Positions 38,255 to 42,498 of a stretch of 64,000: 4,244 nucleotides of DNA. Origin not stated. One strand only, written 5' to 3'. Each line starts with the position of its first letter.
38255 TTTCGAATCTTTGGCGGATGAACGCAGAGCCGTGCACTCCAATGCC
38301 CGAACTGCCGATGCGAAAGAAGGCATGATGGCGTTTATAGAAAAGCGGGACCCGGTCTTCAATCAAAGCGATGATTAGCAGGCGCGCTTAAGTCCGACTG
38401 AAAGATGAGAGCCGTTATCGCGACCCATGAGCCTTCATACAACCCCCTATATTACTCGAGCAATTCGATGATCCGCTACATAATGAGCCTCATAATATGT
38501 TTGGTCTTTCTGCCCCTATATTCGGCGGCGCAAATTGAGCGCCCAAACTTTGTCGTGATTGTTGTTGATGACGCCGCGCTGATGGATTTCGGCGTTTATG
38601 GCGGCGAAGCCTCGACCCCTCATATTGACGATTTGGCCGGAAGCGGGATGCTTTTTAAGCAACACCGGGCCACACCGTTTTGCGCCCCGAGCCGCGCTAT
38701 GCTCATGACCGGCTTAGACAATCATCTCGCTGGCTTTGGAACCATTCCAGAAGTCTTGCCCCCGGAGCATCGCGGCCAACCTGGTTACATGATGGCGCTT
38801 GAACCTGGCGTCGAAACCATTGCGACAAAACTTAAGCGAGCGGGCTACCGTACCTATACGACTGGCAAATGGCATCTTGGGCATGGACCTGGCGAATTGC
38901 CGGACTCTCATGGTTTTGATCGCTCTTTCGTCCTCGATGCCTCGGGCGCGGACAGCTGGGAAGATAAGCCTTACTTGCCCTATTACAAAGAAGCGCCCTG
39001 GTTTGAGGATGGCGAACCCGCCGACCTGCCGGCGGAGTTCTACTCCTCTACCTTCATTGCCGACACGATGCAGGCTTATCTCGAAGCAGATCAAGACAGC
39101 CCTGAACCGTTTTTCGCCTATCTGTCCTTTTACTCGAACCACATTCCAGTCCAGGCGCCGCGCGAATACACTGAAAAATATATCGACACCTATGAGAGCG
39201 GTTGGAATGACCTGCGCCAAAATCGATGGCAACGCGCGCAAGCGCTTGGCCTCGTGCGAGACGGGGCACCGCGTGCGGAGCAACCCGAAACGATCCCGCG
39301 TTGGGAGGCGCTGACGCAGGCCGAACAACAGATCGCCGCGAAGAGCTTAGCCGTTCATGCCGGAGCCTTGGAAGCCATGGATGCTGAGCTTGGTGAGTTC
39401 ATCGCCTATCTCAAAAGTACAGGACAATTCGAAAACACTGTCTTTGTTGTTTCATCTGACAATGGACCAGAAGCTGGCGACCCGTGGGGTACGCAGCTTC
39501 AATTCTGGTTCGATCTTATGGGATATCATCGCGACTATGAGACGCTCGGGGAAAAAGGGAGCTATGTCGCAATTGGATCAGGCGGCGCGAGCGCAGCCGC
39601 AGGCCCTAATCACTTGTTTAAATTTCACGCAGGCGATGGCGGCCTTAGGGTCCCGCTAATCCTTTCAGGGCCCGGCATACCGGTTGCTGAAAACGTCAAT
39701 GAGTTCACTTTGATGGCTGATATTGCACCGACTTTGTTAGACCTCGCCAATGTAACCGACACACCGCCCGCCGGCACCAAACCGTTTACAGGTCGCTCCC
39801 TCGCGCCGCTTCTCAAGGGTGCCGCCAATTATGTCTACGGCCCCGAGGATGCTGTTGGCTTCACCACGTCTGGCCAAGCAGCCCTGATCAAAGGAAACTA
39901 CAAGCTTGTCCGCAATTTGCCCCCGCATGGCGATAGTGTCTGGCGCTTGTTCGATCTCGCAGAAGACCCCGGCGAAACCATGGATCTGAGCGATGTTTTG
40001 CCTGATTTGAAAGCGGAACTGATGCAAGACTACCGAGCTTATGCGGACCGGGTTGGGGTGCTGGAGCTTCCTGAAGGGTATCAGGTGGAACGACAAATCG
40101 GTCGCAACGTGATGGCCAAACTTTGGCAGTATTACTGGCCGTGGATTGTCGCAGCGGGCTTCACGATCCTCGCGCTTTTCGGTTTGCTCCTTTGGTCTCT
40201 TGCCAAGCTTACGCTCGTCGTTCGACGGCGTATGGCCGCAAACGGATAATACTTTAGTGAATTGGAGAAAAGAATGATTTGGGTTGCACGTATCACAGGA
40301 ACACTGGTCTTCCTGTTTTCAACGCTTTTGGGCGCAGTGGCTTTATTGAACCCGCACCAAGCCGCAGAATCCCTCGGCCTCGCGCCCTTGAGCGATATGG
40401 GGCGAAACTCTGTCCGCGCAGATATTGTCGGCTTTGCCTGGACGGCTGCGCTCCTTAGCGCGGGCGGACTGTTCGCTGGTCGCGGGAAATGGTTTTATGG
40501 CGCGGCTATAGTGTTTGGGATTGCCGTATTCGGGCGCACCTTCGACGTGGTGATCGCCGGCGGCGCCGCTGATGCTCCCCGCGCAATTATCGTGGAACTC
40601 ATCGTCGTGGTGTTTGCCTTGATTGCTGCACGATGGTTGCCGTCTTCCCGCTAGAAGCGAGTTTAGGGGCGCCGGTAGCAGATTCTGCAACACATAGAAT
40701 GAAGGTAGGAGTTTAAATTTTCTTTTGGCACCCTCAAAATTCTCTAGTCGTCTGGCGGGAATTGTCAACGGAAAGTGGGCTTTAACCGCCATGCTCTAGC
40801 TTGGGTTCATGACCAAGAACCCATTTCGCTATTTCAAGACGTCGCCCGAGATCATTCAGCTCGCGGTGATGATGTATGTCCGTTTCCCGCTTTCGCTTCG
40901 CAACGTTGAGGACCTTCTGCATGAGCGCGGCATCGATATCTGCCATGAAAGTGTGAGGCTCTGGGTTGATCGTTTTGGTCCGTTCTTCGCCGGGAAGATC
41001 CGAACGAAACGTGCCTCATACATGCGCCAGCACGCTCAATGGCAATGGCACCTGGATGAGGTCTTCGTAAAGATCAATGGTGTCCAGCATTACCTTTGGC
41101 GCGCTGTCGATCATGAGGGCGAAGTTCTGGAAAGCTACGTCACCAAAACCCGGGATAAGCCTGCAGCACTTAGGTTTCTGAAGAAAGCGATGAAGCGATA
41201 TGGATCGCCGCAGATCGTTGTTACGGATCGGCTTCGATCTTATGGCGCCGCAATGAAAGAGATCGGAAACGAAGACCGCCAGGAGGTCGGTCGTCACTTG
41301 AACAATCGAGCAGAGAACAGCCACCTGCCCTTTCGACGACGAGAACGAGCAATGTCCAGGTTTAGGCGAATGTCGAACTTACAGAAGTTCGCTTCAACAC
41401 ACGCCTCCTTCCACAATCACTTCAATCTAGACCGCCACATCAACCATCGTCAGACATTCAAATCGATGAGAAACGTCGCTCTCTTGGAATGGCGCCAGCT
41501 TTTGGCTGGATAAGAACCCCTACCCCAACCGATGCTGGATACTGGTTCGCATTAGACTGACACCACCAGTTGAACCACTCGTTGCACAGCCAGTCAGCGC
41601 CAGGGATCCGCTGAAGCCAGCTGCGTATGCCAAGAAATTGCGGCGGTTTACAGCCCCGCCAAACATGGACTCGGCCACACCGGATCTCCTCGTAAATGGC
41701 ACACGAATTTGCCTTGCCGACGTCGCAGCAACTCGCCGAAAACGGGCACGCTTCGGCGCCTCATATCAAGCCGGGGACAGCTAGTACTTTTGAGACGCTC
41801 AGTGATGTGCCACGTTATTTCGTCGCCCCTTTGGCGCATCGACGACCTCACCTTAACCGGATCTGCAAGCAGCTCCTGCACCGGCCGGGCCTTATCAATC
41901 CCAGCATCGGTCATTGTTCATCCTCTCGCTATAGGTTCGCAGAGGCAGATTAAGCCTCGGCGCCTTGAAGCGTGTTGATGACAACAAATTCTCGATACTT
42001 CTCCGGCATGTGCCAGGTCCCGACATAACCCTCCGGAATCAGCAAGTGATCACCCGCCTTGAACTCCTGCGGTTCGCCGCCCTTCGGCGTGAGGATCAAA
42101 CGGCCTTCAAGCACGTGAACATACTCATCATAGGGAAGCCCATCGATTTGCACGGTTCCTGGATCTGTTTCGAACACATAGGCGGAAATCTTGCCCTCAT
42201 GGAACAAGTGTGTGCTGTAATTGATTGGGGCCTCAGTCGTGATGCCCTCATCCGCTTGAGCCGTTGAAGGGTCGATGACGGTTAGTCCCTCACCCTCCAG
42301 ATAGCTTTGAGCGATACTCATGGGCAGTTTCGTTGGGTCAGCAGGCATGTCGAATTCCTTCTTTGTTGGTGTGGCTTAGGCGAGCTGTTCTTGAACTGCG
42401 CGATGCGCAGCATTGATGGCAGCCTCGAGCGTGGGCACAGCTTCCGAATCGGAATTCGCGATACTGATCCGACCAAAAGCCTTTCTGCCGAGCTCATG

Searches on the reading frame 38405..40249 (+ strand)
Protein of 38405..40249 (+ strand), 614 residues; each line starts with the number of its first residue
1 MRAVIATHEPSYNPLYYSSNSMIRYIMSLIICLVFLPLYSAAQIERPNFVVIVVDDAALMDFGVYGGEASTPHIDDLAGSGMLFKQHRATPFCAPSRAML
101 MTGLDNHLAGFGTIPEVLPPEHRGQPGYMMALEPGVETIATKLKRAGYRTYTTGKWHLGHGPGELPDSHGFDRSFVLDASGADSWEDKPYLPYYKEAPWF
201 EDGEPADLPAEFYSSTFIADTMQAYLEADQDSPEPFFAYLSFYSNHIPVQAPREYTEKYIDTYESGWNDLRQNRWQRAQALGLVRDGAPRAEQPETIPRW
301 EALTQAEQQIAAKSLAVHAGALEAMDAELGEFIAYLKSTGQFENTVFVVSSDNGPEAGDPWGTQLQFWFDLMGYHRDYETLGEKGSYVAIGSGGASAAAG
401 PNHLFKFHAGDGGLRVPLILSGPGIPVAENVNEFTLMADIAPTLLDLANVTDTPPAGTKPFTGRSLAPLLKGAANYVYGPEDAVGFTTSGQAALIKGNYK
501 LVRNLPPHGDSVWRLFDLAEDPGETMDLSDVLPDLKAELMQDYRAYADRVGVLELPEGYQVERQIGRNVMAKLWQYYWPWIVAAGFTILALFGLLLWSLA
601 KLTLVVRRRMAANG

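Call 10: search_protein_families(library=pfam, proteins=[window:38405-40249:+])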
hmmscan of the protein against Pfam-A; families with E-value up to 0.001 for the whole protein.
window:38405-40249:+ (614 aa): 2 families
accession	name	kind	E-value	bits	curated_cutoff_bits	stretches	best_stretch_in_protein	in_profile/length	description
PF00884.28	Sulfatase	-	1.1e-58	199.4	25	1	47-450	1-301/301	Sulfatase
PF16347.10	SGSH_C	-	5.2e-07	30.4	29.3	1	413-529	15-132/154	N-sulphoglucosamine sulphohydrolase, C-terminal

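Call 42: search_protein_families(library=ncbifam, proteins=[window:38405-40249:+], max_evalue=0.00001)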
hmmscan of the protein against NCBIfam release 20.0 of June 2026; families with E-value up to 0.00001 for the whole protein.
window:38405-40249:+ (614 aa): 4 families
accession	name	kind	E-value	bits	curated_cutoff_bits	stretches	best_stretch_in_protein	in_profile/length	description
NF010322.0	PRK13759.1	equivalog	2.9e-31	108.5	481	3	42-158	2-107/486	arylsulfatase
TIGR03417.1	chol_sulfatase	equivalog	2.1e-29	102.8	433.45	2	46-359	2-296/500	choline-sulfatase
NF045661.1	HdlasePehA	equivalog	2.2e-22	79.4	900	1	203-361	171-327/506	phosphoric/sulfuric ester hydrolase PehA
NF052527.1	Mn_arylsulf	exception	1.7e-15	56.9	850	0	46-158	1-103/479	manganese-dependent arylsulfatase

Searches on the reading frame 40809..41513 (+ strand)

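Call 10: search_protein_families(library=pfam, proteins=[window:40809-41513:+])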
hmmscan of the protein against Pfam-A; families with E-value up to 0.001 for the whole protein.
window:40809-41513:+ (234 aa): 2 families
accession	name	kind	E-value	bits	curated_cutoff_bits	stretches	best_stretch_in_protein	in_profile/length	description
PF13610.12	DDE_Tnp_IS240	-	9.6e-42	142.8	27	1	78-205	2-136/139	DDE domain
PF00665.32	rve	-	2.1e-07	31.6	32.6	1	75-147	3-80/102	Integrase core domain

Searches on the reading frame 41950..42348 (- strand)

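Call 10: search_protein_families(library=pfam, proteins=[window:41950-42348:-])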
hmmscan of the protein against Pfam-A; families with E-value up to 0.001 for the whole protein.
window:41950-42348:- (132 aa): 2 families
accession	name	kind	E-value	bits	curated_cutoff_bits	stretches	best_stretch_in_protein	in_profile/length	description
PF05899.18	Cupin_3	-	1.5e-14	53.9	23.5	1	52-119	5-71/74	EutQ-like cupin domain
PF07883.17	Cupin_2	-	3.2e-06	27.2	27.2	1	72-114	17-55/70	Cupin domain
